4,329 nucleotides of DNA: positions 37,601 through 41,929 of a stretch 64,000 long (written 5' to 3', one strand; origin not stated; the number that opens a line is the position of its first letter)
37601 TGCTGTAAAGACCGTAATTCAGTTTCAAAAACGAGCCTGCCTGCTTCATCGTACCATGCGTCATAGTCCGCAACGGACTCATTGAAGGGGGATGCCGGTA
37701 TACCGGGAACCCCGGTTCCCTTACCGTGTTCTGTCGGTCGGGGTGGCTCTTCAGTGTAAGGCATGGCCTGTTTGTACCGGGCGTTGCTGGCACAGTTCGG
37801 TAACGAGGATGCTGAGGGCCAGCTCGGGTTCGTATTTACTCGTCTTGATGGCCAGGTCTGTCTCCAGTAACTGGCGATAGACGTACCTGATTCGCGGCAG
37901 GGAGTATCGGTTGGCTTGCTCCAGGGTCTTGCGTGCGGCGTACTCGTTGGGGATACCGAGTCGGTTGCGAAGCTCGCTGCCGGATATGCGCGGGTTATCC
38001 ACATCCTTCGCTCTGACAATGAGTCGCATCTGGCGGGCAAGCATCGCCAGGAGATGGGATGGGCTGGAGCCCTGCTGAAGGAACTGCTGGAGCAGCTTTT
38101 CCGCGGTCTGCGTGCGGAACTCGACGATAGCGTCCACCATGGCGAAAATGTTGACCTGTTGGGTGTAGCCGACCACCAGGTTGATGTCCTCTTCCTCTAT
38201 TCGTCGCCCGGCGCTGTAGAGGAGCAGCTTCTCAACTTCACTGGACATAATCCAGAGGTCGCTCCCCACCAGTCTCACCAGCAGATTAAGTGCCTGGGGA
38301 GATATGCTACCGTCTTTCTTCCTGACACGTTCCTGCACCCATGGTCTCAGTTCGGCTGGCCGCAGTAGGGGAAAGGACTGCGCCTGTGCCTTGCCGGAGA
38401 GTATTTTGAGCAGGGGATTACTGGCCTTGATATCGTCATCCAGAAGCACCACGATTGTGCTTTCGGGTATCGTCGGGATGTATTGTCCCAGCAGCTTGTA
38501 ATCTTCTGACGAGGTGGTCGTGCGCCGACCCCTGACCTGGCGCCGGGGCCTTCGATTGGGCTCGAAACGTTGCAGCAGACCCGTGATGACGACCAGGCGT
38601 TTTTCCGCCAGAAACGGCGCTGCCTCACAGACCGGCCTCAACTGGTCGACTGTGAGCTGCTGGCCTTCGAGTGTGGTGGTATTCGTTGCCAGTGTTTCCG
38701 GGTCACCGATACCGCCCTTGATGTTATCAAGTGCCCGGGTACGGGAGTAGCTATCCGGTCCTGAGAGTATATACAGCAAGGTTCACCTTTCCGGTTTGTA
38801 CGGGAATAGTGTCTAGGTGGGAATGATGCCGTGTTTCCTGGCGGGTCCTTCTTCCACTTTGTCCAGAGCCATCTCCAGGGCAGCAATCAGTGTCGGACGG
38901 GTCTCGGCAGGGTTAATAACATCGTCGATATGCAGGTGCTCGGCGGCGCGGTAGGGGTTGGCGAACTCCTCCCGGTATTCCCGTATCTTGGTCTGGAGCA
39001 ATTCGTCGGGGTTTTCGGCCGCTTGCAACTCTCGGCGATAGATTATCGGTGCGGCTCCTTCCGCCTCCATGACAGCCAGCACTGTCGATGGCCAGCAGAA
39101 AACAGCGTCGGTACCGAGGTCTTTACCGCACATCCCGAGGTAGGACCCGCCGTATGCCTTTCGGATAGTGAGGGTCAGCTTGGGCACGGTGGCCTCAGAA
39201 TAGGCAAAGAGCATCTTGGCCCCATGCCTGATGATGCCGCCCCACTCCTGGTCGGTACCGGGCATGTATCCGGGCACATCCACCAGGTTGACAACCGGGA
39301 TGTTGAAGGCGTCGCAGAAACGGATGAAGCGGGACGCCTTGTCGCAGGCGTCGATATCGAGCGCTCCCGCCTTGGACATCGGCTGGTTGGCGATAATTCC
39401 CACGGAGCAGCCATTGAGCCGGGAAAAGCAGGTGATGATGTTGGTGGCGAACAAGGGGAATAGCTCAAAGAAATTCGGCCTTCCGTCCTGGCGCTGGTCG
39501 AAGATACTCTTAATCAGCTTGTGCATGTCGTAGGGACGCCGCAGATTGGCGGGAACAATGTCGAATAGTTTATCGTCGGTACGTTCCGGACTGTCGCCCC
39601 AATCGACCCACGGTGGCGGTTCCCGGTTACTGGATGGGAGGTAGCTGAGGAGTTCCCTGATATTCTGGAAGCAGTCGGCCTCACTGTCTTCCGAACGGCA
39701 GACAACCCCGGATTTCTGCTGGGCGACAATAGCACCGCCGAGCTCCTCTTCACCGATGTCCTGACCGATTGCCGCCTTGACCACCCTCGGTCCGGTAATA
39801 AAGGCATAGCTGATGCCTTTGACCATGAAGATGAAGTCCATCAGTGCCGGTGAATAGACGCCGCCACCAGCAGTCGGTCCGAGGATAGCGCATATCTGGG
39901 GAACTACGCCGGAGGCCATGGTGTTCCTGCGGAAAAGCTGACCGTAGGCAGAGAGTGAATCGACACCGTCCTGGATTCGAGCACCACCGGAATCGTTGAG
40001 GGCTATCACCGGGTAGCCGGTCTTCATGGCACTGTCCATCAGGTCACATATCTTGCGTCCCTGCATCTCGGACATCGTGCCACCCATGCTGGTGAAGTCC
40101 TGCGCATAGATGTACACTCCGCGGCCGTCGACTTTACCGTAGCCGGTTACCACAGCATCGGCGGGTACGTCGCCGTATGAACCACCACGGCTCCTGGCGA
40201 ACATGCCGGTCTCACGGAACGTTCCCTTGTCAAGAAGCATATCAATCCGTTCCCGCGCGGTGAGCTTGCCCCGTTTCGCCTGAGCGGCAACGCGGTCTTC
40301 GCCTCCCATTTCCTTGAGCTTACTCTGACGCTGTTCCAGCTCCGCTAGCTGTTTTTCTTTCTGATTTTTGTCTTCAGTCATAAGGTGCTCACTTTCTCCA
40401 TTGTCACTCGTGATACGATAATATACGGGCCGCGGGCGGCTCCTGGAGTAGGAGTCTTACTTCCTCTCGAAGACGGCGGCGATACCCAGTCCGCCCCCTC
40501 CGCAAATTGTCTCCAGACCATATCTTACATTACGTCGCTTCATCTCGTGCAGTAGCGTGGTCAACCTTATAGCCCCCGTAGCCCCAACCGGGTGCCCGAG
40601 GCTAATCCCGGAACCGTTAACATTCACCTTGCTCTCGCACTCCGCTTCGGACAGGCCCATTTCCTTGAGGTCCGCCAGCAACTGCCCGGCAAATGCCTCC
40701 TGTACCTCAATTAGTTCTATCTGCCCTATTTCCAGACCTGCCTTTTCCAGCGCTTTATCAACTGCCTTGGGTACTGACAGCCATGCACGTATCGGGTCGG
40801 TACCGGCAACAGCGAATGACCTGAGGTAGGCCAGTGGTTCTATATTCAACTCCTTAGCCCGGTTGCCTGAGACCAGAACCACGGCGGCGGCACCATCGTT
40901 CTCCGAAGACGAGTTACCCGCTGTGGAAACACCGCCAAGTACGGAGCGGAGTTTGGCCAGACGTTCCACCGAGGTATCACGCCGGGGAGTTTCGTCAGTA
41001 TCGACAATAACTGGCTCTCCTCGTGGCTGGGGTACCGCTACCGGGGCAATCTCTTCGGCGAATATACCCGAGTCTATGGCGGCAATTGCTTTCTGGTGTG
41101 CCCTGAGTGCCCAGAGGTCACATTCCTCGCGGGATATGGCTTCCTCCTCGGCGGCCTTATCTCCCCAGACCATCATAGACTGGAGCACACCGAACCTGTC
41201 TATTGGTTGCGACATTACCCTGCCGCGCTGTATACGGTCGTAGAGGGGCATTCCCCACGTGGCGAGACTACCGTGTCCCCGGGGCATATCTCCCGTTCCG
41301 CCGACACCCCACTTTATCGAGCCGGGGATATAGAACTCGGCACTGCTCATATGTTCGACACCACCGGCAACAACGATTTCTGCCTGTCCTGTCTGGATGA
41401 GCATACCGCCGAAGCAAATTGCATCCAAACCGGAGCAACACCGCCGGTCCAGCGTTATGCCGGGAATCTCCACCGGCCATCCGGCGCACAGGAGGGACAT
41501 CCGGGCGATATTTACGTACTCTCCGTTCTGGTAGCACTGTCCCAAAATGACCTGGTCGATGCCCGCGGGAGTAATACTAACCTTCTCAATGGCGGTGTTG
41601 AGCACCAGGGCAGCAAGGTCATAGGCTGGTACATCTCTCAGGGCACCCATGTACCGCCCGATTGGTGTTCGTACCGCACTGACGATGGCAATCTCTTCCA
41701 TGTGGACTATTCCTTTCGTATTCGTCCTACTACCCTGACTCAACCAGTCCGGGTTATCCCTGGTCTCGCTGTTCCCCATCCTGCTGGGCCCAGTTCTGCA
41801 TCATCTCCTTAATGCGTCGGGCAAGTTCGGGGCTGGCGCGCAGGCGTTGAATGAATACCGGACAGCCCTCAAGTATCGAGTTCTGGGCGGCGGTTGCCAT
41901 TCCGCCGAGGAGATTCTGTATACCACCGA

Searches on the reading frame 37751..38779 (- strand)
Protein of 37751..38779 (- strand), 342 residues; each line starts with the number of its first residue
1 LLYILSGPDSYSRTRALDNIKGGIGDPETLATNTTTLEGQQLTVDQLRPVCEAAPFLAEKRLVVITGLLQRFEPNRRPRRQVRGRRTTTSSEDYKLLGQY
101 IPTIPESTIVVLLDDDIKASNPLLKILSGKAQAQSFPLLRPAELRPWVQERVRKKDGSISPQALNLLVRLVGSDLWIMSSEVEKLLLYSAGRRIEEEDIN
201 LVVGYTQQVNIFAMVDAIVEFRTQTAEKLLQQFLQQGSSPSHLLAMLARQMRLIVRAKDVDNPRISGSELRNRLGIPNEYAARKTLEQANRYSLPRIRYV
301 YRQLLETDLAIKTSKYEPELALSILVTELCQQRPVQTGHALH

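Call 50: search_protein_families(library=pfam, proteins=[window:37751-38779:-], max_evalue=0.001)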
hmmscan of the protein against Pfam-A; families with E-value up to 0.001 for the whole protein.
window:37751-38779:- (342 aa): 3 families
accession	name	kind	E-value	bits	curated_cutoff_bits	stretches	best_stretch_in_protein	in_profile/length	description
PF21694.2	DNA_pol3_delta_C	-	1.3e-25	90.1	27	1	210-328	3-120/121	DNA polymerase III delta subunit, C-terminal domain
PF06144.19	DNA_pol3_delta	-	6.8e-06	26.5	21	1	3-131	1-118/124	DNA polymerase III, delta subunit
PF12169.13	DNA_pol3_gamma3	-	0.00024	21.3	24.4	1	195-331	2-129/143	DNA polymerase III subunits gamma and tau domain III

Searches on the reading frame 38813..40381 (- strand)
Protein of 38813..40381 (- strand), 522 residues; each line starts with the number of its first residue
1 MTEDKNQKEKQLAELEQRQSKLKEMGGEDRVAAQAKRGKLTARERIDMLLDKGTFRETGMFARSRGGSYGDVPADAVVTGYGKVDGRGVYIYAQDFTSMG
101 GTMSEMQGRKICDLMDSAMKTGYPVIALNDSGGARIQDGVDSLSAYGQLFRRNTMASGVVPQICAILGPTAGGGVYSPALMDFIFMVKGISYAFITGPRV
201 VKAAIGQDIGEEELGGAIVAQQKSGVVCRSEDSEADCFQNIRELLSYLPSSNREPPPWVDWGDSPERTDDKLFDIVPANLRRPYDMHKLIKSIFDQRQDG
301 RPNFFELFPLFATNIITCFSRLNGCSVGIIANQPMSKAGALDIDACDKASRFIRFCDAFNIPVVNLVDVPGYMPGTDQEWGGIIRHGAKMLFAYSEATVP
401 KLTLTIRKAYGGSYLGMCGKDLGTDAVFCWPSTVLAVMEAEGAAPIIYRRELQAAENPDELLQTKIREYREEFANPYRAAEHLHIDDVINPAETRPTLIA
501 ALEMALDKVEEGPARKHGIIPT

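Call 50: search_protein_families(library=pfam, proteins=[window:38813-40381:-], max_evalue=0.001)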
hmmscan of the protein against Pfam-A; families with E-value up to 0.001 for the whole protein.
window:38813-40381:- (522 aa): 2 families
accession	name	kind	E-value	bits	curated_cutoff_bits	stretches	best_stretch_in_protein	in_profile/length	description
PF01039.27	Carboxyl_trans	-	2.4e-174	581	22.3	1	34-520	2-493/493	Carboxyl transferase domain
PF03255.19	ACCA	-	1.7e-14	54.1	23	1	347-458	134-241/310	Acetyl co-enzyme A carboxylase carboxyltransferase-like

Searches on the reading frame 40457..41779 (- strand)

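Call 50: search_protein_families(library=pfam, proteins=[window:40457-41779:-], max_evalue=0.001)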
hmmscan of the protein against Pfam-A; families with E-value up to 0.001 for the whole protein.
window:40457-41779:- (440 aa): 3 families
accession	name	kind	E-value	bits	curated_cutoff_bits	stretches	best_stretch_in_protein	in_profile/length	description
PF00108.29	Thiolase_N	-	3.1e-63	214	26.4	1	30-304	1-258/260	Thiolase, N-terminal domain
PF02803.24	Thiolase_C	-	5.1e-36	123.5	27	1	314-439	2-123/123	Thiolase, C-terminal domain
PF22691.2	Thiolase_C_1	-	0.00074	19.7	28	0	335-378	19-62/144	Thiolase C-terminal domain-like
